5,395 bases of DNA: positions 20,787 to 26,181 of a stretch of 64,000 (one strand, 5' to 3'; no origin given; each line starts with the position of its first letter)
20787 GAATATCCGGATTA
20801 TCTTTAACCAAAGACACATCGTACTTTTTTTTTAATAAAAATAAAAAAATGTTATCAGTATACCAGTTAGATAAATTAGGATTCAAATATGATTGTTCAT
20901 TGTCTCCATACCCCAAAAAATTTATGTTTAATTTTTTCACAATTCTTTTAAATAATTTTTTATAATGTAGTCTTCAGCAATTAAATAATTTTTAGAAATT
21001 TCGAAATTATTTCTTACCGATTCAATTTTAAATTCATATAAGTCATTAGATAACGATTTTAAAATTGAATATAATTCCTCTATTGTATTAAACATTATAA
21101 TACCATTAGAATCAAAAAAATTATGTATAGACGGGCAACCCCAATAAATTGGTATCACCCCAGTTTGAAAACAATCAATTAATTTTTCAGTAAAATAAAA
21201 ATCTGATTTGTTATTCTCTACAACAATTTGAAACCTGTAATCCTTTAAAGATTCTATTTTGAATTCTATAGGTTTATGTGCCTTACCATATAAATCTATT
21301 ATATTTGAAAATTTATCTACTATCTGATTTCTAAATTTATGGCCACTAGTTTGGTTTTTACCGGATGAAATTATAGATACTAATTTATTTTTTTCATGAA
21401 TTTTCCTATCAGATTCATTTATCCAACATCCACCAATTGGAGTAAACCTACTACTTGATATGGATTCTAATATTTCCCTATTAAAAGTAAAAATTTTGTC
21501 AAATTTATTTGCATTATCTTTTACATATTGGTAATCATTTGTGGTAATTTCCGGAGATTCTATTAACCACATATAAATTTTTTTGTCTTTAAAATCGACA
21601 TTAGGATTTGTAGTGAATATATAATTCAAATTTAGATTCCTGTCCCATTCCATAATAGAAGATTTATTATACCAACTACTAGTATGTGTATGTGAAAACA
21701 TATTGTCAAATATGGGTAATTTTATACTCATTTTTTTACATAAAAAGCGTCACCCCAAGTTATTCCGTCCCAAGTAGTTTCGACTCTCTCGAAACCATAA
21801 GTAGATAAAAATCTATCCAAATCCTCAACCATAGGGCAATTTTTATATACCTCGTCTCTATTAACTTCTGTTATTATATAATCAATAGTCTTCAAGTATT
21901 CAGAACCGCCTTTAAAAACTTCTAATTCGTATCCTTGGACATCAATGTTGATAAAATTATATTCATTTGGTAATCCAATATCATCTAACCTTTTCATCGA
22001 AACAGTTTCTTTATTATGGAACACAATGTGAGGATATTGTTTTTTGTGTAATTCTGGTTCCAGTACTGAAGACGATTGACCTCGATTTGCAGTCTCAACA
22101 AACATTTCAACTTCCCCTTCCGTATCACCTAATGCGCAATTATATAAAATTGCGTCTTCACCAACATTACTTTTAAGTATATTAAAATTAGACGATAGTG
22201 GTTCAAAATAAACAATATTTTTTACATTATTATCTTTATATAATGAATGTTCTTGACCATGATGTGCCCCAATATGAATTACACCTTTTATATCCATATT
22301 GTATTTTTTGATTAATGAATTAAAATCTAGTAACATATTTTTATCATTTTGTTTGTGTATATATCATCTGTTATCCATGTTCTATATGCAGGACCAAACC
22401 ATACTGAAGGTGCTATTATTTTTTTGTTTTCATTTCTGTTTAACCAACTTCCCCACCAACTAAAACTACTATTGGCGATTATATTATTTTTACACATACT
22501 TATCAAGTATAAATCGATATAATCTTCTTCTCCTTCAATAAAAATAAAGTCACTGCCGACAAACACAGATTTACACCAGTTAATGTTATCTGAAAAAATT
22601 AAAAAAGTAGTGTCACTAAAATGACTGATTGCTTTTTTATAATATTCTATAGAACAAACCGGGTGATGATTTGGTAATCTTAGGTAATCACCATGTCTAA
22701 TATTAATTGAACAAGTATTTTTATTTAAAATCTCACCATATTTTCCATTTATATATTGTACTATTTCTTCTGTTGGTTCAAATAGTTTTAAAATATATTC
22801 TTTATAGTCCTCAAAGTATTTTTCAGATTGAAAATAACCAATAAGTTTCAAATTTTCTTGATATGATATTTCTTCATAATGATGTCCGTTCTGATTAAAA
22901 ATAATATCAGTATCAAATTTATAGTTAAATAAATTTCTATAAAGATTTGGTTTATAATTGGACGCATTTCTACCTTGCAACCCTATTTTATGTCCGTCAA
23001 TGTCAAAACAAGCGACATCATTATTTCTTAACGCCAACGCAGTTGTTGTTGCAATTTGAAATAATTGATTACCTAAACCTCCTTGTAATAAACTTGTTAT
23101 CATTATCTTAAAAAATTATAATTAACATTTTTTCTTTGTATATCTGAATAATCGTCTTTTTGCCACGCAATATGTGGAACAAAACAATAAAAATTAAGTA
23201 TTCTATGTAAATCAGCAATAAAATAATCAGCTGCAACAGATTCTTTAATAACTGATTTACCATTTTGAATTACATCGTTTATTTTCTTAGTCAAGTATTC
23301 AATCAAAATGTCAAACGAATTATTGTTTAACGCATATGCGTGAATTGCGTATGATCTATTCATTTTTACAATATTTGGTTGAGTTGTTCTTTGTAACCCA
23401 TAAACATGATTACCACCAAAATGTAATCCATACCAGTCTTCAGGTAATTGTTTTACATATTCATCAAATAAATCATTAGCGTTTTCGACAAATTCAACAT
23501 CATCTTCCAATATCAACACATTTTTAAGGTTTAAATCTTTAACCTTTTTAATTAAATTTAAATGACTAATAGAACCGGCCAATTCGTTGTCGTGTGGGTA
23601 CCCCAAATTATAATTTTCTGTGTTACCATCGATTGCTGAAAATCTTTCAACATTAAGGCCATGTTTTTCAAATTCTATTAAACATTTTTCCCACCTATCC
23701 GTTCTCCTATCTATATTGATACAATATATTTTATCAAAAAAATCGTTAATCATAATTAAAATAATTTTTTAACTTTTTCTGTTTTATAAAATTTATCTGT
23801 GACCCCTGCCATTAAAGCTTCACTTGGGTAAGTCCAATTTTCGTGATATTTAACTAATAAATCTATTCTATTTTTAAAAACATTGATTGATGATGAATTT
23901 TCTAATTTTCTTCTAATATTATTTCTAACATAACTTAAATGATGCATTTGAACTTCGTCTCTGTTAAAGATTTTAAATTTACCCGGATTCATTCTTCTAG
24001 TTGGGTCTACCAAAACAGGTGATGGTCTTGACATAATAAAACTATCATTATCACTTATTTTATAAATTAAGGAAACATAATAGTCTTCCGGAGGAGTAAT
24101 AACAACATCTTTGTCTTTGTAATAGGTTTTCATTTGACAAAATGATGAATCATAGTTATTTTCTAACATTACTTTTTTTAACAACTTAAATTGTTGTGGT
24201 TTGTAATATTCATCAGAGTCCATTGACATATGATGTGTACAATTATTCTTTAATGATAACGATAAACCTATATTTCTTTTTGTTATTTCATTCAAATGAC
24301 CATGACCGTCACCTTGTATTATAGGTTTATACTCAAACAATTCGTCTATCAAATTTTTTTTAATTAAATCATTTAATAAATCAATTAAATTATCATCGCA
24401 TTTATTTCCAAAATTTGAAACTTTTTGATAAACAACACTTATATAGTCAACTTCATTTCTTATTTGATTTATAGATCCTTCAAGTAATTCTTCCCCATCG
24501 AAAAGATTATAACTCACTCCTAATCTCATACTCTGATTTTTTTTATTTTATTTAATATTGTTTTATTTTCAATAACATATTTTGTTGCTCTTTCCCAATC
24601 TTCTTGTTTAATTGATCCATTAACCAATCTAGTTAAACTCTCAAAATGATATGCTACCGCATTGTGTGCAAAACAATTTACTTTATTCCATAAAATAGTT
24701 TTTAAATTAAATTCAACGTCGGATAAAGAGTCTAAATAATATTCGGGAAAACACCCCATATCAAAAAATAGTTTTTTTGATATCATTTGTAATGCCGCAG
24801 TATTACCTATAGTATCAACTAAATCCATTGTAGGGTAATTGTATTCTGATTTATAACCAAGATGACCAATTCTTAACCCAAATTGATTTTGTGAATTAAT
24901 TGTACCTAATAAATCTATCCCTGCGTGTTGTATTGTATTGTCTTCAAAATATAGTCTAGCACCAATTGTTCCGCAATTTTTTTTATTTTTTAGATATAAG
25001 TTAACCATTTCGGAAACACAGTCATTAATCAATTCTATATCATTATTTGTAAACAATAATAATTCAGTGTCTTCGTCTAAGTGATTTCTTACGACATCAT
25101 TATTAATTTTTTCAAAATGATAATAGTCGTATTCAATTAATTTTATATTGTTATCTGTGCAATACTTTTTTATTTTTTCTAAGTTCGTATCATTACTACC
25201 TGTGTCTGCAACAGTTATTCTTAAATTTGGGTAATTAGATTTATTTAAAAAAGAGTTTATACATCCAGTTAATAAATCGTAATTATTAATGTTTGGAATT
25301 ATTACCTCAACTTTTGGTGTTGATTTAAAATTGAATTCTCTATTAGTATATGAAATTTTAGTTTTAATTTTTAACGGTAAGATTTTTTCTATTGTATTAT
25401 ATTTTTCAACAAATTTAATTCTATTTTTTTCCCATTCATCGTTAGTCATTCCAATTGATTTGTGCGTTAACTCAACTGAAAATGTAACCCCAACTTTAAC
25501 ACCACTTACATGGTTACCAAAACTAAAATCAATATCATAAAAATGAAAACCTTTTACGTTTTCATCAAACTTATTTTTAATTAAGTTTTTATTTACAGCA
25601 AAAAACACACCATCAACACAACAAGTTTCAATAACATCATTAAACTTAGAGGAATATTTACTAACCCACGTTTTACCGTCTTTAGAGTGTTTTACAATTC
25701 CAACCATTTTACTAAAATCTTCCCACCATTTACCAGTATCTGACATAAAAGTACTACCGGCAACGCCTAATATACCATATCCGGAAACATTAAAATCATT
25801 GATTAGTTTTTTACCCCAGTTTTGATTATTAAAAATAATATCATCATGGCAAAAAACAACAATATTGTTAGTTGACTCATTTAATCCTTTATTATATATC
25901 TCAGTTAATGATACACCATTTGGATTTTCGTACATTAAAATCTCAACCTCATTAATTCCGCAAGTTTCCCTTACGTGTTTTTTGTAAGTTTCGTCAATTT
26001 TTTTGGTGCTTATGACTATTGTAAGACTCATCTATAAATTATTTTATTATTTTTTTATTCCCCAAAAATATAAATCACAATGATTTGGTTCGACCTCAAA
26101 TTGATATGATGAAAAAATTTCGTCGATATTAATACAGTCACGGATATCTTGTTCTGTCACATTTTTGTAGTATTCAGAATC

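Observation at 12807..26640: ~14 kb phage glycosylation island with its own GDP-deoxysugar pathway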

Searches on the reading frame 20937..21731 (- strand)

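Call 5: search_protein_families(library=pfam, proteins=[window:20937-21731:-], max_evalue=0.01)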
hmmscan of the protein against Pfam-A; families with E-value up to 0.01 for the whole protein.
window:20937-21731:- (264 aa): 1 family
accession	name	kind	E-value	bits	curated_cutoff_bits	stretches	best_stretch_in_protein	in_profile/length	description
PF00852.26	Glyco_transf_10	-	4.5e-10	39.9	23.9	1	112-233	2-131/182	Glycosyltransferase family 10 (fucosyltransferase) C-term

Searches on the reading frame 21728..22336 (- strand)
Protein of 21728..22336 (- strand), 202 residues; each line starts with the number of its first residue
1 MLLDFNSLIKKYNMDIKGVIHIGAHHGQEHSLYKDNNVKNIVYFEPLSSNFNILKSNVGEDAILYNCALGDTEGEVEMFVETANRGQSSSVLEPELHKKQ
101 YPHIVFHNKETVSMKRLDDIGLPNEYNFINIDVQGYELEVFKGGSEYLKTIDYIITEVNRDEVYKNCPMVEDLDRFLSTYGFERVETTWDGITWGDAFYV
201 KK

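Call 5: search_protein_families(library=pfam, proteins=[window:21728-22336:-], max_evalue=0.01)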
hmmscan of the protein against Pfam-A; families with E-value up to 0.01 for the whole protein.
window:21728-22336:- (202 aa): 1 family
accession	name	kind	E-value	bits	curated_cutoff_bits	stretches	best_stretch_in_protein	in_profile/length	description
PF05050.19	Methyltransf_21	-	3.3e-20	73.4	22.7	1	21-183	1-172/173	Methyltransferase FkbM domain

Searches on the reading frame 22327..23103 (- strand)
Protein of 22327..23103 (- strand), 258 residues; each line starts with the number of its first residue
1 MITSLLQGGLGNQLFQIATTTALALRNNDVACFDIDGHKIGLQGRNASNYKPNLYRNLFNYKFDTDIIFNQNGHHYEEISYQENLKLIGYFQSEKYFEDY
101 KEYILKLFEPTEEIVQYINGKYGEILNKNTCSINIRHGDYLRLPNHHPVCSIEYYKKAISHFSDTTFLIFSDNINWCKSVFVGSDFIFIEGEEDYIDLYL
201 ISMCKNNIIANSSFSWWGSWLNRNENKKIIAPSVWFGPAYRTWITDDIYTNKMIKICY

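Call 5: search_protein_families(library=pfam, proteins=[window:22327-23103:-], max_evalue=0.01)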
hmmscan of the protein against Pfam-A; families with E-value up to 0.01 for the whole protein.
window:22327-23103:- (258 aa): 1 family
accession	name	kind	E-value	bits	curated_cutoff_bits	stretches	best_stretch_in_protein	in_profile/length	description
PF01531.22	Glyco_transf_11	-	5.6e-22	78.8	23.9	1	4-233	35-277/298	Glycosyl transferase family 11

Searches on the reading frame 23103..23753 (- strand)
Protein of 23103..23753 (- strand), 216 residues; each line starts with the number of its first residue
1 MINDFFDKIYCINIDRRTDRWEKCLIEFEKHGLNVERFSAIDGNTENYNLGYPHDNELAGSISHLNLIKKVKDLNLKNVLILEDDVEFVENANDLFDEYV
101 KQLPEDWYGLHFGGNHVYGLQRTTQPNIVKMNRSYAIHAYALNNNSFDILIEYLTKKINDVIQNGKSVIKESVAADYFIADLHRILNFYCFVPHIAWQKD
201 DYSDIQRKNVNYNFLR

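Call 5: search_protein_families(library=pfam, proteins=[window:23103-23753:-], max_evalue=0.01)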
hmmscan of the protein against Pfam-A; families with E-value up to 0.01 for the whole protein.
window:23103-23753:- (216 aa): 1 family
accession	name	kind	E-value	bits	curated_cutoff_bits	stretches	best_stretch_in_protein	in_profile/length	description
PF01755.23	Glyco_transf_25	-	2.8e-15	57.2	24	1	7-112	2-122/199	Glycosyltransferase family 25 (LPS biosynthesis protein)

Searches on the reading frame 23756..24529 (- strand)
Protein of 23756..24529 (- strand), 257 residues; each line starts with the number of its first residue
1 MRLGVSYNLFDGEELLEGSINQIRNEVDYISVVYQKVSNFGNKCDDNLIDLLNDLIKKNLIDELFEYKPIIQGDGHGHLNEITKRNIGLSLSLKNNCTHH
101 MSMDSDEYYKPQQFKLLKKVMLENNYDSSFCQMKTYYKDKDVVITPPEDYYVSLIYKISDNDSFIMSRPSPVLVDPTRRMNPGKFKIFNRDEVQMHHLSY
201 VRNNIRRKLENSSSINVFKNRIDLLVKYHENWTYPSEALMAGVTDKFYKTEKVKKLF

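Call 5: search_protein_families(library=pfam, proteins=[window:23756-24529:-], max_evalue=0.01)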
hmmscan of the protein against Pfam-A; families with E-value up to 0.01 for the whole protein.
window:23756-24529:- (257 aa): 0 families

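Call 6: search_protein_families(library=ncbifam, proteins=[window:23756-24529:-], max_evalue=0.01)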
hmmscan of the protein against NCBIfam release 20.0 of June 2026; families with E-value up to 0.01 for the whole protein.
window:23756-24529:- (257 aa): 0 families

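Call 20: search_solved_structures(query=window:23756-24529:-, max_evalue=1)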
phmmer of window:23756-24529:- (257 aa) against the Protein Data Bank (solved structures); distinct sequences matched with E-value up to 1: 0.

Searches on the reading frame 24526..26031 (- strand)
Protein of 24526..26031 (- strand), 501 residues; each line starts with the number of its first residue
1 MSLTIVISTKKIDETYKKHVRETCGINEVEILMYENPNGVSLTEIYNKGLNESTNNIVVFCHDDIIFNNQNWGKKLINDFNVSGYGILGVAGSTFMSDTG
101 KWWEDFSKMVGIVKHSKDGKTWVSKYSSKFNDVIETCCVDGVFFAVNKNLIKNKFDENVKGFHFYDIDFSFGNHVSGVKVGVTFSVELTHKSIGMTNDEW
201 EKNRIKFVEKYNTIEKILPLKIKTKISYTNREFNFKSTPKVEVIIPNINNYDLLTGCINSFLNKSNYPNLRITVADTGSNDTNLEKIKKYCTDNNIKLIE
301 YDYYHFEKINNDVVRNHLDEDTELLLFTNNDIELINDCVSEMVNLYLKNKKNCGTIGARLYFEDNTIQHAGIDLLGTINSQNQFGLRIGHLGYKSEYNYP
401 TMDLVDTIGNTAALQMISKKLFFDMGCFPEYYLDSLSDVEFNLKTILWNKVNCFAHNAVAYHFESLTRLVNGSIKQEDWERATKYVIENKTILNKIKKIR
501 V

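Call 5: search_protein_families(library=pfam, proteins=[window:24526-26031:-], max_evalue=0.01)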
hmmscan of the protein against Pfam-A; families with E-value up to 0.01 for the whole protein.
window:24526-26031:- (501 aa): 2 families
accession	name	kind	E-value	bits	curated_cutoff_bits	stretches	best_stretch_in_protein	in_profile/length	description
PF13712.12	Glyco_tranf_2_5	-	2.7e-28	99.5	27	1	15-211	17-210/210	Glycosyltransferase like family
PF00535.33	Glycos_transf_2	-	1.7e-14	54.6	23.3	2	243-372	2-131/168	Glycosyl transferase family 2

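Call 75: search_solved_structures(query=window:24526-26031:-, max_evalue=0.01)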
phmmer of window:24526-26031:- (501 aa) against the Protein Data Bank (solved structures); distinct sequences matched with E-value up to 0.01: 2.
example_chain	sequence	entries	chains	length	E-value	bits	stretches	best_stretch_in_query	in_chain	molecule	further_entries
2z87_A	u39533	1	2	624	0.0034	19.3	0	233-298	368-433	Chondroitin synthase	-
2z86_A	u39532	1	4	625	0.0034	19.3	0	233-298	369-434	Chondroitin synthase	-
